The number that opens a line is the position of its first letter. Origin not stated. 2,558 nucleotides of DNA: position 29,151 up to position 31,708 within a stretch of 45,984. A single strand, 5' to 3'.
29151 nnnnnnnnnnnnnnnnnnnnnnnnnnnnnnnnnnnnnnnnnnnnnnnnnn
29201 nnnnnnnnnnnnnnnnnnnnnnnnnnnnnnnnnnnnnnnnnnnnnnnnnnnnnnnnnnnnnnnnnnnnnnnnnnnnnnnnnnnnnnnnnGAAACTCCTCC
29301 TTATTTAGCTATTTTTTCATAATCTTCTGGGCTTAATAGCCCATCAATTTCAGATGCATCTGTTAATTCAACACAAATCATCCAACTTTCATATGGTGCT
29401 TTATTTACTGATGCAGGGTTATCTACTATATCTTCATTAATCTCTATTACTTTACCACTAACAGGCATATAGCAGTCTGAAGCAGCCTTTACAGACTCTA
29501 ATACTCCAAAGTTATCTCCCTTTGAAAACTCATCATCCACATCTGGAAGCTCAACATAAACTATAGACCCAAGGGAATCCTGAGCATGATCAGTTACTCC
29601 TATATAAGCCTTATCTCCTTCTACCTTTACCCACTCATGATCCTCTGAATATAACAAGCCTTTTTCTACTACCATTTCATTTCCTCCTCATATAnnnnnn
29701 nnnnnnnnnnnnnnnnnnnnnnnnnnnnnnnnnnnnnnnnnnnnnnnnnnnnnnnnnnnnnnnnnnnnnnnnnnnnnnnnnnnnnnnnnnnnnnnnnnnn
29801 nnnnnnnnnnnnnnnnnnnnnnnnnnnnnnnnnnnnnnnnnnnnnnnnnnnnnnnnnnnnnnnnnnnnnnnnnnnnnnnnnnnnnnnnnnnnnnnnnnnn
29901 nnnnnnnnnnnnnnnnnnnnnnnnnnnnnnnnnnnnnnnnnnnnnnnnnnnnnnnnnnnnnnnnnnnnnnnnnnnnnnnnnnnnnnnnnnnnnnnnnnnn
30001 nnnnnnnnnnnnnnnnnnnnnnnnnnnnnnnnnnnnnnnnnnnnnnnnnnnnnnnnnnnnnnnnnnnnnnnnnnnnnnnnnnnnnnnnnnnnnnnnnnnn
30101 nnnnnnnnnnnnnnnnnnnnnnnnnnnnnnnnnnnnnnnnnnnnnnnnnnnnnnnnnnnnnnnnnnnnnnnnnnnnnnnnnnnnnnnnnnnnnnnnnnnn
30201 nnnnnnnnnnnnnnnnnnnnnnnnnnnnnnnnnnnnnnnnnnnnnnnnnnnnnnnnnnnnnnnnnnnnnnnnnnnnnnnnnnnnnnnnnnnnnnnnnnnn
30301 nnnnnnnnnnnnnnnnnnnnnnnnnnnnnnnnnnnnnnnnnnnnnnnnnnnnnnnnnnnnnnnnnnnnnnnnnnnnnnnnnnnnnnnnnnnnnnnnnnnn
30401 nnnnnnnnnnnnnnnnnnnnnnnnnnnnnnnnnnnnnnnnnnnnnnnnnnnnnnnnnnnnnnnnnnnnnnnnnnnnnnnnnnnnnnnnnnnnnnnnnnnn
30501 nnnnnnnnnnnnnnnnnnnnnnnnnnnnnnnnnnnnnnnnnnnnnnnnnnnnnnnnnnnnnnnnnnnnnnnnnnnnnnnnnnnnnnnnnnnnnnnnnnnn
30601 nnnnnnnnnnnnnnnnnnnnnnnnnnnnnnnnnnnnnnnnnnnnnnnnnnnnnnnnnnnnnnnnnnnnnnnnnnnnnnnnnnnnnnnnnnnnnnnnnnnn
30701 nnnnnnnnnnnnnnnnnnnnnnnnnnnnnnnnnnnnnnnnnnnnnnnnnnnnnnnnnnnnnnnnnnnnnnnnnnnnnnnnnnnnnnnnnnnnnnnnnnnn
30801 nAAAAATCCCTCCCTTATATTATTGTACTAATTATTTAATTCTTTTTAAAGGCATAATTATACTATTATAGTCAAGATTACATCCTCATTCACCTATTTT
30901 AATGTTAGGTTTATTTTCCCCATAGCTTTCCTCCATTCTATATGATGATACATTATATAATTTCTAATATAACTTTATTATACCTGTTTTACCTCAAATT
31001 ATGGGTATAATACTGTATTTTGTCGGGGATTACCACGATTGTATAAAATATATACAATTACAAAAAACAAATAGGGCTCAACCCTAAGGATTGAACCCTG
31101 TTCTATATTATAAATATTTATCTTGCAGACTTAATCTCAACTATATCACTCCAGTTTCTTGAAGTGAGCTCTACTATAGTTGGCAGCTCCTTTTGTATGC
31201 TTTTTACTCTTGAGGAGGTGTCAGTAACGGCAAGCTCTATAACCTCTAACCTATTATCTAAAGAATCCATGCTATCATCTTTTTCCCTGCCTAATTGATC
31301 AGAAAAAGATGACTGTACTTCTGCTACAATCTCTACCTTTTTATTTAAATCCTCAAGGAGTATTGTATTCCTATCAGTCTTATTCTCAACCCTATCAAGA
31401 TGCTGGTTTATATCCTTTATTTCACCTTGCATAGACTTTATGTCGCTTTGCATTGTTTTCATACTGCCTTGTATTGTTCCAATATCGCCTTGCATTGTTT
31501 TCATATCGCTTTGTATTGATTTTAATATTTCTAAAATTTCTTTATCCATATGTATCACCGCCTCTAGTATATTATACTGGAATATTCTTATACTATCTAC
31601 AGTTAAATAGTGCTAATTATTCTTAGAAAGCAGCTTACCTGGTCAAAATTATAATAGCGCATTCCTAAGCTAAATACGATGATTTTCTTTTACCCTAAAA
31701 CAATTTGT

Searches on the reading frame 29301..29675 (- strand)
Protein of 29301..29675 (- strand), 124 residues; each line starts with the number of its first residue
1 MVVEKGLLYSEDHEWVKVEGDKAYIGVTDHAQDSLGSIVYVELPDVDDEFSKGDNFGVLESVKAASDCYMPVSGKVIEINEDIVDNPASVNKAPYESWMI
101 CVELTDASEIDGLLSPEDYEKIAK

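Call 7: search_protein_families(library=pfam, proteins=[window:29301-29675:-], max_evalue=0.001)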
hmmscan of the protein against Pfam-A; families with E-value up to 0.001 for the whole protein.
window:29301-29675:- (124 aa): 1 family
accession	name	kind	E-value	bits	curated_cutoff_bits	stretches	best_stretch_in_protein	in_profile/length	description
PF01597.25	GCV_H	-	1.8e-40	138.1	22.2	1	7-123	1-119/122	Glycine cleavage H-protein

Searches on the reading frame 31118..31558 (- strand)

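Call 7: search_protein_families(library=pfam, proteins=[window:31118-31558:-], max_evalue=0.001)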
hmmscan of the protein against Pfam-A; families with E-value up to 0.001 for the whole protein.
window:31118-31558:- (146 aa): 10 families
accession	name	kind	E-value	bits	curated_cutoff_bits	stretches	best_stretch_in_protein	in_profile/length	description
PF06009.19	Laminin_II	-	1.1e-05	25.9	33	1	6-89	6-92/138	Laminin Domain II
PF12795.12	MscS_porin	-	1.5e-05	25.2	34.4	1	12-133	87-208/238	Mechanosensitive ion channel porin domain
PF13012.11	MitMem_reg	-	5e-05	23.6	26.6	0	21-95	15-91/113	Maintenance of mitochondrial structure and function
PF19111.5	DUF5798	-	7.7e-05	23.3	27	0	33-80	24-71/89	Family of unknown function (DUF5798)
PF23991.1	DUF7310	-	0.00015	22.6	40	0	11-63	24-76/83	Coiled-coil region of unknown function (DUF7310)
PF25526.1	LIP-1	-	0.00015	21.6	34.1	1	11-125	32-148/250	Liprin-alpha-like coiled coil domain 2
PF06419.17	COG6_N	-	0.00032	21.2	27.4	1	5-85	21-101/114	Conserved oligomeric complex COG6, N-terminal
PF10779.14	XhlA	-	0.00041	20.9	34.7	0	7-51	1-45/67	Haemolysin XhlA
PF05531.17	NPV_P10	-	0.0008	20.3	29.8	0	29-80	9-63/75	Nucleopolyhedrovirus P10 protein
PF04108.17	ATG17_like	-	0.00089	19.3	43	0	9-144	122-260/355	Autophagy protein ATG17-like domain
